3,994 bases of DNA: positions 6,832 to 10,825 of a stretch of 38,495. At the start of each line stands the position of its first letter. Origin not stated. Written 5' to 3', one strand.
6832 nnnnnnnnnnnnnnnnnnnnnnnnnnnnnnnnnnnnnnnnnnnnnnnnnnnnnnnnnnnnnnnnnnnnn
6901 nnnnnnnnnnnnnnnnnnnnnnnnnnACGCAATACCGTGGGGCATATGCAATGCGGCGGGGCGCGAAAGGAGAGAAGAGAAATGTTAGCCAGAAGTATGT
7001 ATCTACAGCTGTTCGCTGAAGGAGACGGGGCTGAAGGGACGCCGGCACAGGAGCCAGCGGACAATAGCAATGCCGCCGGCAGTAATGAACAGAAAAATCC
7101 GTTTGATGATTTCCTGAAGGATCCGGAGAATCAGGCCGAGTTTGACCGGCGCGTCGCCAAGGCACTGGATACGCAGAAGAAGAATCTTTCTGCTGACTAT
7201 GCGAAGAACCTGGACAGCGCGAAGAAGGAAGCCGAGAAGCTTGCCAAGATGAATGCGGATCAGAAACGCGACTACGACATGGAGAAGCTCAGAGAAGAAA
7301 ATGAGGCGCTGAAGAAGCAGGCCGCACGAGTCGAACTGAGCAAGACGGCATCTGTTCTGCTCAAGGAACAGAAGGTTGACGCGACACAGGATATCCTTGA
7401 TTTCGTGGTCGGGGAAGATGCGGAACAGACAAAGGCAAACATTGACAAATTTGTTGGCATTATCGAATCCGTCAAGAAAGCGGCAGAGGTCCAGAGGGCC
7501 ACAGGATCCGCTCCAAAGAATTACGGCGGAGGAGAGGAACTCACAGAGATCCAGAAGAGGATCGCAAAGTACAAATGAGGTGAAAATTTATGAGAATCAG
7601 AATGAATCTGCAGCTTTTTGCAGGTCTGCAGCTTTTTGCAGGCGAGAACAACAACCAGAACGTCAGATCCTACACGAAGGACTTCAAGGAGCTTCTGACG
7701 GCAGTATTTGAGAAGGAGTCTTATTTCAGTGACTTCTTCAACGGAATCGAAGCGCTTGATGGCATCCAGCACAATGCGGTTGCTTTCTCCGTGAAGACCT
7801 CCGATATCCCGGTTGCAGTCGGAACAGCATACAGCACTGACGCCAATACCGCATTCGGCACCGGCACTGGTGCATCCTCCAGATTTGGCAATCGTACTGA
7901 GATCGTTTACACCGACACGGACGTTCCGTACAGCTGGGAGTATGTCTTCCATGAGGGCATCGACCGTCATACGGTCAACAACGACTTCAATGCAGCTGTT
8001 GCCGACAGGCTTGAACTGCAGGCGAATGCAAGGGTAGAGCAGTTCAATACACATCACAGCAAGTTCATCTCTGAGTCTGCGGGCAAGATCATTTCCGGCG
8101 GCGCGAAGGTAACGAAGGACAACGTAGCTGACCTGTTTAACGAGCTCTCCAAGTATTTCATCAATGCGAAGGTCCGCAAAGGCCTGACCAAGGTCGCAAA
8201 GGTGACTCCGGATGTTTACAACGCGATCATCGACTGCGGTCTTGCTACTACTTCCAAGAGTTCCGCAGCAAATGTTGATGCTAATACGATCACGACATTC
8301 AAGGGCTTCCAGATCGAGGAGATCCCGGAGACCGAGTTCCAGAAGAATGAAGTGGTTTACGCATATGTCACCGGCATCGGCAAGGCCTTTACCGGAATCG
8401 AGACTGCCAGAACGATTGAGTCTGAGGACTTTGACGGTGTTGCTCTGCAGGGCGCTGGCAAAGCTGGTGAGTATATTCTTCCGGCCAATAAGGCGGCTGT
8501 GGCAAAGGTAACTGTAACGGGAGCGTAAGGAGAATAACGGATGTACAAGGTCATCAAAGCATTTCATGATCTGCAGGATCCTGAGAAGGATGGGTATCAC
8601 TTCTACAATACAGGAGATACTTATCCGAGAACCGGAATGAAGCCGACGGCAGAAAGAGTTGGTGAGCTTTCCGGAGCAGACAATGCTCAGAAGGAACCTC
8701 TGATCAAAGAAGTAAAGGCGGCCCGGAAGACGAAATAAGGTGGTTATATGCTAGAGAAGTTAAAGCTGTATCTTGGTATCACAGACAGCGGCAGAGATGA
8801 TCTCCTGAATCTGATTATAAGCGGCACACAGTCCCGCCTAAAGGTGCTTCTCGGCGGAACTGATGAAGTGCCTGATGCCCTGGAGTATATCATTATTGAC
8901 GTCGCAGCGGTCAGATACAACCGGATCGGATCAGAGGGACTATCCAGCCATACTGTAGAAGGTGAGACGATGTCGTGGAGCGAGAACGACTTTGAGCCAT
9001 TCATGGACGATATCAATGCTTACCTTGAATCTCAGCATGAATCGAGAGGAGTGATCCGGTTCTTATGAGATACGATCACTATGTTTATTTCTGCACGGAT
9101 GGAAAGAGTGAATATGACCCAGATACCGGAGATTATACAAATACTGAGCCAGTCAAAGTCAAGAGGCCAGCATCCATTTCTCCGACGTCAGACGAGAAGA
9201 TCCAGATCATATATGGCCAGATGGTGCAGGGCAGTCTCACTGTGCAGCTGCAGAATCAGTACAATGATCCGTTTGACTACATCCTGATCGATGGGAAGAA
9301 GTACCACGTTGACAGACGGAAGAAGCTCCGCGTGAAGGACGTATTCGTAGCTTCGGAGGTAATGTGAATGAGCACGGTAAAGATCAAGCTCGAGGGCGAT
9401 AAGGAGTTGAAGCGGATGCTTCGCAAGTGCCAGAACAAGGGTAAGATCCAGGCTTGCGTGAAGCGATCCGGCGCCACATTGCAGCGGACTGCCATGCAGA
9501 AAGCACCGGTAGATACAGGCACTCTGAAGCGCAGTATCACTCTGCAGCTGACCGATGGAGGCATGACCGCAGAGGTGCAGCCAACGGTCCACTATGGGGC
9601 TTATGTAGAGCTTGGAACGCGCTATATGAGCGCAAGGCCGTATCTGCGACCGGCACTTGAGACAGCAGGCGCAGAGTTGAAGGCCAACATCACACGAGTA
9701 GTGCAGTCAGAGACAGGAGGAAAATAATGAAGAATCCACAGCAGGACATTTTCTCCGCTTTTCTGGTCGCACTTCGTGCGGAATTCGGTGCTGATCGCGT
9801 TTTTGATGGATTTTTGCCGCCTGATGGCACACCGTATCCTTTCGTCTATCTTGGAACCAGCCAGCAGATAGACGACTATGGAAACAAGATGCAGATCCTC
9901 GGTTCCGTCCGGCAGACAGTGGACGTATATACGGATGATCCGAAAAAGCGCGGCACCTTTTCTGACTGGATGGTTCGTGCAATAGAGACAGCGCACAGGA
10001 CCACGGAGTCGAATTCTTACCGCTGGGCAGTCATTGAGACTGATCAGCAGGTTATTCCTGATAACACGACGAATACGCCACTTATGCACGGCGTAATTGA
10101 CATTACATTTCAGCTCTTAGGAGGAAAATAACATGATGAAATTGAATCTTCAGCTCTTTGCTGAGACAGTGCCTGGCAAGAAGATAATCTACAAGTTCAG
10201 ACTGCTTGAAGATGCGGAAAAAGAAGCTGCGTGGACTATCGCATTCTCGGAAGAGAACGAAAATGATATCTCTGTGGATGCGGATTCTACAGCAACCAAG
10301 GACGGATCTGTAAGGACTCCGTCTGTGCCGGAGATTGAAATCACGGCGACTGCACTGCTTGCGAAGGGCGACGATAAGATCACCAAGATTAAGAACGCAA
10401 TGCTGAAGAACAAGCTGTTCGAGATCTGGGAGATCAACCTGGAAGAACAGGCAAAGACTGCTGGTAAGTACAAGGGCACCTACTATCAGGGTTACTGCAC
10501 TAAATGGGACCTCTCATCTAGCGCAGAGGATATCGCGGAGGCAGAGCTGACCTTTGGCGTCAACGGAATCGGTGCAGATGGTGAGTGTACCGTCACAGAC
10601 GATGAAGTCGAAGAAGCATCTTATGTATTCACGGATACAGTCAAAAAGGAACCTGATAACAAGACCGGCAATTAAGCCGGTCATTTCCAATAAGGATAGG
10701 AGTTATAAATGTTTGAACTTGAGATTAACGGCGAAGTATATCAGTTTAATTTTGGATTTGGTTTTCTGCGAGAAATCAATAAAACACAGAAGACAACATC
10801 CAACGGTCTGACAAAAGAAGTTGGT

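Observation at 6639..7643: Phage-encoded Prp-type protease with L27-like 'LQLFA' leaders on its own scaffold and capsid proteins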

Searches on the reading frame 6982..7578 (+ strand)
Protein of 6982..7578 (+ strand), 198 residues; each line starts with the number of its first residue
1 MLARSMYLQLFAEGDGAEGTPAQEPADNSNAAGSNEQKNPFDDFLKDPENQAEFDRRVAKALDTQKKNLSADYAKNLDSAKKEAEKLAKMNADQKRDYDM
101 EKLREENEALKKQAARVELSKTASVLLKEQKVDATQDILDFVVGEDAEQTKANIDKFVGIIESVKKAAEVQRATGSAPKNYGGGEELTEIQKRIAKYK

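Call 3: search_protein_families(library=pfam, proteins=[window:6982-7578:+], max_evalue=0.01)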
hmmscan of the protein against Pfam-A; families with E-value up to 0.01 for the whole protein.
window:6982-7578:+ (198 aa): 1 family
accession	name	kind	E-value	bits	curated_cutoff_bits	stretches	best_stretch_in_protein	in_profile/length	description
PF14265.11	DUF4355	-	1.1e-24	87.5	25.4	1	51-163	6-112/124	Capsid assembly scaffolding protein Gp46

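Call 4: search_protein_families(library=phrogs, proteins=[window:6982-7578:+], max_evalue=0.001)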
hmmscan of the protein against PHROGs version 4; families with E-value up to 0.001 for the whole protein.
window:6982-7578:+ (198 aa): 5 families
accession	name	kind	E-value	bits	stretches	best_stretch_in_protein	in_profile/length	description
phrog_172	-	head and packaging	7e-35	122.1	1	6-189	25-194/229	head scaffolding protein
phrog_2932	-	head and packaging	8.8e-15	56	1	5-185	7-201/224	head scaffolding protein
phrog_1793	-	head and packaging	4.5e-07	31.2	1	16-178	15-154/193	head scaffolding protein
phrog_14063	-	head and packaging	1.7e-05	26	1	8-192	12-182/193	head scaffolding protein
phrog_2303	-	head and packaging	0.00095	20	1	4-137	7-141/219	head scaffolding protein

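Call 69: search_protein_families(library=ncbifam, proteins=[window:6982-7578:+], max_evalue=0.01)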
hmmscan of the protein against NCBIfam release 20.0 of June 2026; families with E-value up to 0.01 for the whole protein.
window:6982-7578:+ (198 aa): 0 families

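Call 77: search_dna_similar(query=window:6982-7578:+, collection=phages, mode=protein, max_rows=40, rows=spread, max_evalue=0.001)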
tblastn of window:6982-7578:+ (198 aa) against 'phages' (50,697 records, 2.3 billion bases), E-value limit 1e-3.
Records with a match: 156; places in all: 156; records where one place covers at least 80% of the query: 76.
Best place of each record, by identity: <60% 156.
By first word of the organism name: Staphylococcus 65; Streptococcus 47; Lactobacillus 11; Bacillus 11; Enterococcus 8; Lacticaseibacillus 4; Brochothrix 3; Bacteriophage 2; Acinetobacter 1; Dorea 1; and 3 more.
By host as written in the record: Staphylococcus aureus 15; Staphylococcus pseudintermedius 15; - 10; Lactobacillus paracasei 9; Enterococcus faecalis 6; Staphylococcus pseudintermedius E140 5; Staphylococcus aureus RN4220 4; Brochothrix thermosphacta 3; and 72 more.
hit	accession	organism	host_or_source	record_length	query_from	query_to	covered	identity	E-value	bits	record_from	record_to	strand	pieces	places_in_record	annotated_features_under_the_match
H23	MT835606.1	Bacteriophage sp.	human fecal samples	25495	80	198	60%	59.2%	3e-36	139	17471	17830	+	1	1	record has no annotation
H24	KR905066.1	Lactobacillus phage CL1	Lactobacillus paracasei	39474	6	182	89%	35.5%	9e-17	83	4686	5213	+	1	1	hypothetical protein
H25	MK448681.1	Streptococcus phage Javan141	Streptococcus dysgalactiae ERR085062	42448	5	191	94%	33.5%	3e-16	82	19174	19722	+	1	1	capsid and scaffold protein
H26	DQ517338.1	Staphylococcus phage 80alpha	Staphylococcus aureus RN10359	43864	8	196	95%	32.5%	1e-7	57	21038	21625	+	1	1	scaffold protein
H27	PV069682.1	Staphylococcus phage vB_Sau_JK1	Staphylococcus aureus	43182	8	196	95%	32.5%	1e-7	57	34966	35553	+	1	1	head scaffolding protein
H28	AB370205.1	Staphylococcus phage phiMR25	Staphylococcus aureus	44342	8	196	95%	32.5%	2e-7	56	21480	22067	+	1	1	orf46: putative scaffolding protein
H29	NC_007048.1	Staphylococcus phage 69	Staphylococcus aureus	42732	8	196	95%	32.5%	2e-7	56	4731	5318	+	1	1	head scaffolding protein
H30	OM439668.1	Staphylococcus phage vB_SauS_713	Staphylococcus aureus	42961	8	196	95%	32.5%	5e-7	55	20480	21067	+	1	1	capsid protein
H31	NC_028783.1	Lactobacillus phage iLp84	Lactobacillus paracasei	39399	6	182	89%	34.6%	2e-16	82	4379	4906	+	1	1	head scaffolding protein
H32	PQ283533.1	Enterococcus phage vB_ElaS_B1578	Enterococcus sp. VKM B-1578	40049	2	183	92%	33.5%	2e-4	47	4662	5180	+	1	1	DUF4355 domain-containing capsid scaffolding protein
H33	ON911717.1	Staphylococcus phage SAP8_Andrews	Staphylococcus aureus RN4220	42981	8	196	95%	31.9%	4e-10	64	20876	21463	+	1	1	hypothetical protein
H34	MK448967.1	Streptococcus phage Javan510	Streptococcus pyogenes MGAS315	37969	5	191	94%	31.7%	3e-13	73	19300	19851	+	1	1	capsid and scaffold protein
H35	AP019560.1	Staphylococcus phage SP120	Staphylococcus pseudintermedius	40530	8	182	88%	33.0%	4e-8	58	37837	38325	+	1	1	hypothetical protein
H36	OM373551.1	Staphylococcus phage vB_SpsX-DS3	Staphylococcus pseudintermedius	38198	8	182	88%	33.0%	6e-8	57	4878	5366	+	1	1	record has no annotation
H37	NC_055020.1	Staphylococcus phage SN8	Staphylococcus pseudintermedius E140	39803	8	182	88%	33.0%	7e-8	57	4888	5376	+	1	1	head scaffolding protein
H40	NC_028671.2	Enterococcus phage vB_EfaS_IME197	Enterococcus faecalis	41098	2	175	88%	32.6%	4e-12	70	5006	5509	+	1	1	head scaffolding protein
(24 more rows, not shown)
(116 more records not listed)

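Call 79: get_annotated_region(hit=H26, flank=6000)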
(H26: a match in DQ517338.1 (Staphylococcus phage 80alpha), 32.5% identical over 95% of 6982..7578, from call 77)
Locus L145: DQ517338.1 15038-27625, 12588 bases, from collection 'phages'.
description: Staphylococcus phage 80alpha, complete sequence.
organism: Staphylococcus phage 80alpha (NCBI taxid 2911440)
taxonomy: Viruses; Duplodnaviria; Heunggongvirae; Uroviricota; Caudoviricetes; Azeredovirinae; Dubowvirus; Dubowvirus dv80alpha
host: Staphylococcus aureus RN10359; source: -; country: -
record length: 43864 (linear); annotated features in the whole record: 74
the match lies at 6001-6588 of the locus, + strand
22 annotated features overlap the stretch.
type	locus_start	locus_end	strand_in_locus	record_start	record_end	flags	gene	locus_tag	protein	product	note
CDS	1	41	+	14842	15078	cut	-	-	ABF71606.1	hypothetical protein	77orf51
CDS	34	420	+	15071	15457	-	-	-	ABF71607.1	hypothetical protein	pv83orf31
CDS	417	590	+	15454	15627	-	-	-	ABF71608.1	rinB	-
CDS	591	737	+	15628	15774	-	-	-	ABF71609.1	rinMiddle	-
CDS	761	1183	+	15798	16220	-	-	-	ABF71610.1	rinA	-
CDS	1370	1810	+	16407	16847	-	-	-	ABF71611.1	terminase small subunit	-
CDS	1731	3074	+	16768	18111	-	-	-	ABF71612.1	terminase large subunit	-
CDS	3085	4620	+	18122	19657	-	-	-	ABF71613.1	portal protein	-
CDS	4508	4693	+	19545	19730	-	-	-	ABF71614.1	hypothetical protein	-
CDS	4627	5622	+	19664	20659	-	-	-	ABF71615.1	minor head protein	-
CDS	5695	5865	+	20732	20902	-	-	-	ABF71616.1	hypothetical protein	-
CDS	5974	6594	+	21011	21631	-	-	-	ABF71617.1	scaffold protein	-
CDS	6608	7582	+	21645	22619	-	-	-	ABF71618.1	major head protein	-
CDS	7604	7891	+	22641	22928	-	-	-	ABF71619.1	hypothetical protein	-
CDS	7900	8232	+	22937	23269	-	-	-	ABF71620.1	hypothetical protein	11orf36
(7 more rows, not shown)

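Call 80: get_annotated_region(hit=H24, flank=6000)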
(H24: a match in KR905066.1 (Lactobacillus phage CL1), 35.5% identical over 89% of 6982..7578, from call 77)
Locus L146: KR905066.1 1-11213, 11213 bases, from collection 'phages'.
description: Lactobacillus phage CL1, complete genome.
organism: Lactobacillus phage CL1 (NCBI taxid 1739607)
taxonomy: Viruses; Duplodnaviria; Heunggongvirae; Uroviricota; Caudoviricetes; Colunavirus; Colunavirus CL1
host: Lactobacillus paracasei; source: -; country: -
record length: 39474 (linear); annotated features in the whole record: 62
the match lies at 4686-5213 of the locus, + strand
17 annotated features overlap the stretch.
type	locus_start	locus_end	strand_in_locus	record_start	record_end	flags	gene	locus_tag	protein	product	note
CDS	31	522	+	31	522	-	-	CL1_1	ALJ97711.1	small subunit terminase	-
CDS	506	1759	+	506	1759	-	-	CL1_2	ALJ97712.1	large subunit terminase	-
CDS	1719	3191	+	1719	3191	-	-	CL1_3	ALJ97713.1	portal protein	-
CDS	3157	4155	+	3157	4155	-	-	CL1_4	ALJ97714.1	hypothetical protein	Mu protein F like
CDS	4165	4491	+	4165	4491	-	-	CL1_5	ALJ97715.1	hypothetical protein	-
CDS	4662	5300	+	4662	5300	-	-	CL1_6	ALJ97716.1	hypothetical protein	-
CDS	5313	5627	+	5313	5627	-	-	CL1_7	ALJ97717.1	hypothetical protein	-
CDS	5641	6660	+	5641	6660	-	-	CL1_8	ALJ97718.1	hypothetical protein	-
CDS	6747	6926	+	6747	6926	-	-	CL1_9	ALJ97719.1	hypothetical protein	-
CDS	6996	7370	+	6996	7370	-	-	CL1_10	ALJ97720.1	hypothetical protein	-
CDS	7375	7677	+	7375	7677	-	-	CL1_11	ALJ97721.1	hypothetical protein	-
CDS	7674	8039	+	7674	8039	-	-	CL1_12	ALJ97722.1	hypothetical protein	-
CDS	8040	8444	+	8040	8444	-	-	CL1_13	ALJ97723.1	major structural protein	-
CDS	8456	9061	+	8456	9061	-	-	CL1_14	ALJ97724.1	hypothetical protein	-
CDS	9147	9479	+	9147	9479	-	-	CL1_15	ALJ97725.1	hypothetical protein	-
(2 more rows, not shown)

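Call 81: get_annotated_region(hit=H25, flank=6000)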
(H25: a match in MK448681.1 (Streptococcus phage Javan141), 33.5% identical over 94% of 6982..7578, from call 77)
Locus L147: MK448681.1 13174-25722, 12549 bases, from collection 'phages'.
description: Streptococcus phage Javan141, complete genome.
organism: Streptococcus phage Javan141 (NCBI taxid 2548003)
taxonomy: Viruses; Duplodnaviria; Heunggongvirae; Uroviricota; Caudoviricetes
host: Streptococcus dysgalactiae ERR085062; source: -; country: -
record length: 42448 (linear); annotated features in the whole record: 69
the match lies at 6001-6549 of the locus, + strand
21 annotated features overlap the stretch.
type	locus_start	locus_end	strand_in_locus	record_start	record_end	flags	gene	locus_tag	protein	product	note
CDS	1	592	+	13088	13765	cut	-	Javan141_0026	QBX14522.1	putative ABC iron siderophore transporter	putative ABC iron siderophore transporter, fusedpermease and ATPase domains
CDS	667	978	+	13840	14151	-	-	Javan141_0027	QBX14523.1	hypothetical protein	-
CDS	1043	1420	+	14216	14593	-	-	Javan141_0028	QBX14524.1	hypothetical protein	Lj965 prophage protein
CDS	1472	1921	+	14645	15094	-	-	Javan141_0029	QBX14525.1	hypothetical protein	-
CDS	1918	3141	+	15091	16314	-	-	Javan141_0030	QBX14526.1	terminase large subunit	-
CDS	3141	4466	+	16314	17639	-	-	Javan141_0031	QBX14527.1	portal protein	-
CDS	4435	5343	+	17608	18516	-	-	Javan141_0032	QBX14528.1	hypothetical protein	-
CDS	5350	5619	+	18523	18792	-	-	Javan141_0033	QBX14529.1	hypothetical protein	-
CDS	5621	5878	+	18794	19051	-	-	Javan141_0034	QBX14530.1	hypothetical protein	FIG01116685: hypothetical protein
CDS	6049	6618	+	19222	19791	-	-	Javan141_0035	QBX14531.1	capsid and scaffold protein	-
CDS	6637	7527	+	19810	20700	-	-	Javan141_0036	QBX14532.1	major capsid protein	-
CDS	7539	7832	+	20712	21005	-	-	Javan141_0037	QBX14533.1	transcriptional terminator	-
CDS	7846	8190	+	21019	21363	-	-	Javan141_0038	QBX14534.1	hypothetical protein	-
CDS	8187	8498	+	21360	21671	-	-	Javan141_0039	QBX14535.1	hypothetical protein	-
CDS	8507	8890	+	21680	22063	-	-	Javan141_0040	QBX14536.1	hypothetical protein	FIG01116274: hypothetical protein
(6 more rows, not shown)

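Call 82: get_annotated_region(hit=H40, flank=6000)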
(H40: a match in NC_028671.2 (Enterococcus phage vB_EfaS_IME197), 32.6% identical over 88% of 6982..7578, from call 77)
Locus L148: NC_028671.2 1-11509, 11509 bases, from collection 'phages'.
description: Enterococcus phage vB_EfaS_IME197, complete genome.
organism: Enterococcus phage vB_EfaS_IME197 (NCBI taxid 1747326)
taxonomy: Viruses; Duplodnaviria; Heunggongvirae; Uroviricota; Caudoviricetes
host: Enterococcus faecalis; source: -; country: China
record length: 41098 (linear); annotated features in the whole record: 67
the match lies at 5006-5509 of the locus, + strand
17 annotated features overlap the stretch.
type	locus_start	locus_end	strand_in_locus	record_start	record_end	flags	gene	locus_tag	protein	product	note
CDS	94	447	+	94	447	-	-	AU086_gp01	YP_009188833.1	terminase small subunit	-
CDS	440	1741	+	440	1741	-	-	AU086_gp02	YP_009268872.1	terminase large subunit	-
CDS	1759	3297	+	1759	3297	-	-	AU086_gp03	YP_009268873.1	portal protein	-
CDS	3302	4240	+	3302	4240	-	-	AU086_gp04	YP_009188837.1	minor head protein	Mu protein F like protein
CDS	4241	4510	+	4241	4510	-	-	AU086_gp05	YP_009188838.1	hypothetical protein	-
CDS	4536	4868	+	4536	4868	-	-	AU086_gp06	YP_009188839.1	hypothetical protein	-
CDS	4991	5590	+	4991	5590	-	-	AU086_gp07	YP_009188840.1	head scaffolding protein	-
CDS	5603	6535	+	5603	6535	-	-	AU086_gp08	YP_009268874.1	major capsid protein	-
CDS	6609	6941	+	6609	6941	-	-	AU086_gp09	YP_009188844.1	head-tail adaptor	-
CDS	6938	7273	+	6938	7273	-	-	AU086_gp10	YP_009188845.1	minor head protein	-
CDS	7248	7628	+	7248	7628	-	-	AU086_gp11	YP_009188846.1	tail completion or Neck1 protein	-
CDS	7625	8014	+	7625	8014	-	-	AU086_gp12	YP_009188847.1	tail terminator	-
CDS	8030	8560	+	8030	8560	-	-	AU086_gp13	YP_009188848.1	major tail protein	-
CDS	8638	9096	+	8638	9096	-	-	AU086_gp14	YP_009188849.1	major tail protein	-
CDS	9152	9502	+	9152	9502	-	-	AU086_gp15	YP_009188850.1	tail chaperone protein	-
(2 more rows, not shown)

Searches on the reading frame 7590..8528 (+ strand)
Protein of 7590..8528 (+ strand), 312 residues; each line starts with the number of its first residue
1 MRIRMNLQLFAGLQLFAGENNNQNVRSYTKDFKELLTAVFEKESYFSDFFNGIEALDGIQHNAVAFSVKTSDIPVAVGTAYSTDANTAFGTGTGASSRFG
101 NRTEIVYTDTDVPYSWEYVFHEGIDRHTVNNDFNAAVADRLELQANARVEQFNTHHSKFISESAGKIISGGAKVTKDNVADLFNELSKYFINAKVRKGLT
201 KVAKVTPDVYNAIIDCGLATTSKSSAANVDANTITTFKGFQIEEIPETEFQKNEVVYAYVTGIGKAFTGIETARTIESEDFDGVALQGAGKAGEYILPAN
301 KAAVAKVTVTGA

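Call 3: search_protein_families(library=pfam, proteins=[window:7590-8528:+], max_evalue=0.01)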
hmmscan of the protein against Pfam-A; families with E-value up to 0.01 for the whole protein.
window:7590-8528:+ (312 aa): 0 families

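Call 4: search_protein_families(library=phrogs, proteins=[window:7590-8528:+], max_evalue=0.001)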
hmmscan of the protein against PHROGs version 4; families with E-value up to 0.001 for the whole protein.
window:7590-8528:+ (312 aa): 1 family
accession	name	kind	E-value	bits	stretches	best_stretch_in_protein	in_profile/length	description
phrog_840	-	head and packaging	1.4e-117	393.2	1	19-310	2-289/291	major head protein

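Call 69: search_protein_families(library=ncbifam, proteins=[window:7590-8528:+], max_evalue=0.01)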
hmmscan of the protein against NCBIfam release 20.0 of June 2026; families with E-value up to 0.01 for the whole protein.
window:7590-8528:+ (312 aa): 0 families

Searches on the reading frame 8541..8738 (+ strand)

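Call 3: search_protein_families(library=pfam, proteins=[window:8541-8738:+], max_evalue=0.01)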
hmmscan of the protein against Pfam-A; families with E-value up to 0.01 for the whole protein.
window:8541-8738:+ (65 aa): 0 families

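Call 4: search_protein_families(library=phrogs, proteins=[window:8541-8738:+], max_evalue=0.001)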
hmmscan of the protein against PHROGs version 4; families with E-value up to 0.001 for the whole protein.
window:8541-8738:+ (65 aa): 2 families
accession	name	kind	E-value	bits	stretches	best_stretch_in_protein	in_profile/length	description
phrog_3673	-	transcription regulation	4.1e-20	72.6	1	1-59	2-56/59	Arc-like repressor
phrog_390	-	transcription regulation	3.4e-15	57.3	1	1-59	2-56/97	Arc-like repressor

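Call 85: search_protein_families(library=phrogs, proteins=[window:8541-8738:+], max_evalue=0.1)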
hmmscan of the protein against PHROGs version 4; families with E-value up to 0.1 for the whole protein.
window:8541-8738:+ (65 aa): 4 families
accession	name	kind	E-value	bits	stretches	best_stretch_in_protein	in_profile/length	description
phrog_3673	-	transcription regulation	4.1e-20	72.6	1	1-59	2-56/59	Arc-like repressor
phrog_390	-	transcription regulation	3.4e-15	57.3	1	1-59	2-56/97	Arc-like repressor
phrog_5279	-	unknown function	0.036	15.1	0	1-63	1-51/53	-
phrog_361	-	head and packaging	0.085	14.1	1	23-65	44-85/129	terminase small subunit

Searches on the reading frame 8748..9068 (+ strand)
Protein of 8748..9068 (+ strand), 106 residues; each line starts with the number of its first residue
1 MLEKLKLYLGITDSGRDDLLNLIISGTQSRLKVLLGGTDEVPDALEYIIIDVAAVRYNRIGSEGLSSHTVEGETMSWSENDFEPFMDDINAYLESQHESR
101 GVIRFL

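Call 35: search_protein_families(library=pfam, proteins=[window:8748-9068:+], max_evalue=1)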
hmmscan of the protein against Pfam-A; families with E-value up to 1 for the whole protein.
window:8748-9068:+ (106 aa): 1 family
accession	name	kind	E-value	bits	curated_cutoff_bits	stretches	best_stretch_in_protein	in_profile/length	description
PF05135.19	Phage_connect_1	-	1.1e-17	64.7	21.2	1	1-92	3-100/101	Phage gp6-like head-tail connector protein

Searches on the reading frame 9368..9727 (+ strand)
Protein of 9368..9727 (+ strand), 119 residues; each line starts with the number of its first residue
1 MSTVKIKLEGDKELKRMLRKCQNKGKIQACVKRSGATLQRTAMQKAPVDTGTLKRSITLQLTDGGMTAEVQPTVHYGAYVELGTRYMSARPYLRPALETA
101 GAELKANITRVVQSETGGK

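Call 35: search_protein_families(library=pfam, proteins=[window:9368-9727:+], max_evalue=1)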
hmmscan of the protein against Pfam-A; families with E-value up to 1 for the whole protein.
window:9368-9727:+ (119 aa): 2 families
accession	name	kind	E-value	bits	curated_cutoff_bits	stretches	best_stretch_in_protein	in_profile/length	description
PF04883.17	HK97-gp10_like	-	1.5e-11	45.5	21.4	1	20-83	12-78/78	Bacteriophage HK97-gp10, putative tail-component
PF00575.29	S1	-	0.11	13.4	22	0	66-83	8-25/74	S1 RNA binding domain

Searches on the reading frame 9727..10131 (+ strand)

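Call 35: search_protein_families(library=pfam, proteins=[window:9727-10131:+], max_evalue=1)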
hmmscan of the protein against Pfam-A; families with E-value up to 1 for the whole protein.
window:9727-10131:+ (134 aa): 1 family
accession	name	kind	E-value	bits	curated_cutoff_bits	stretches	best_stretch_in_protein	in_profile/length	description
PF11367.14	Tail_completion_gp17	-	0.00036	21.1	24.5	1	15-75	12-69/124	Tail completion protein gp17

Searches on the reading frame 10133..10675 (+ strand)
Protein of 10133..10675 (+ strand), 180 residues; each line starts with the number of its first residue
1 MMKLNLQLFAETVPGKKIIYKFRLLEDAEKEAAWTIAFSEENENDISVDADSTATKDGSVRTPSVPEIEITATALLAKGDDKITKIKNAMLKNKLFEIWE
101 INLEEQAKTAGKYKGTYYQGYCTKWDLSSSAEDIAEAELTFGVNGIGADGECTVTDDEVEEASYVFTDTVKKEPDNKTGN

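Call 3: search_protein_families(library=pfam, proteins=[window:10133-10675:+], max_evalue=0.01)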
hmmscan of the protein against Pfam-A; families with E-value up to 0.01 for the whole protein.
window:10133-10675:+ (180 aa): 1 family
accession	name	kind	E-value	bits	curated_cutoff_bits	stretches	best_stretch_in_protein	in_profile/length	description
PF06199.17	Phage_tail_2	-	2.6e-15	57.1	23.8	1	13-145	2-128/132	Phage tail tube protein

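Call 4: search_protein_families(library=phrogs, proteins=[window:10133-10675:+], max_evalue=0.001)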
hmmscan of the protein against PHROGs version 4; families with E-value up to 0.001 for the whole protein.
window:10133-10675:+ (180 aa): 1 family
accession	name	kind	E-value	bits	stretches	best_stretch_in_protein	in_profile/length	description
phrog_238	-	tail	3.4e-49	167.9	1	12-177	6-172/186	major tail protein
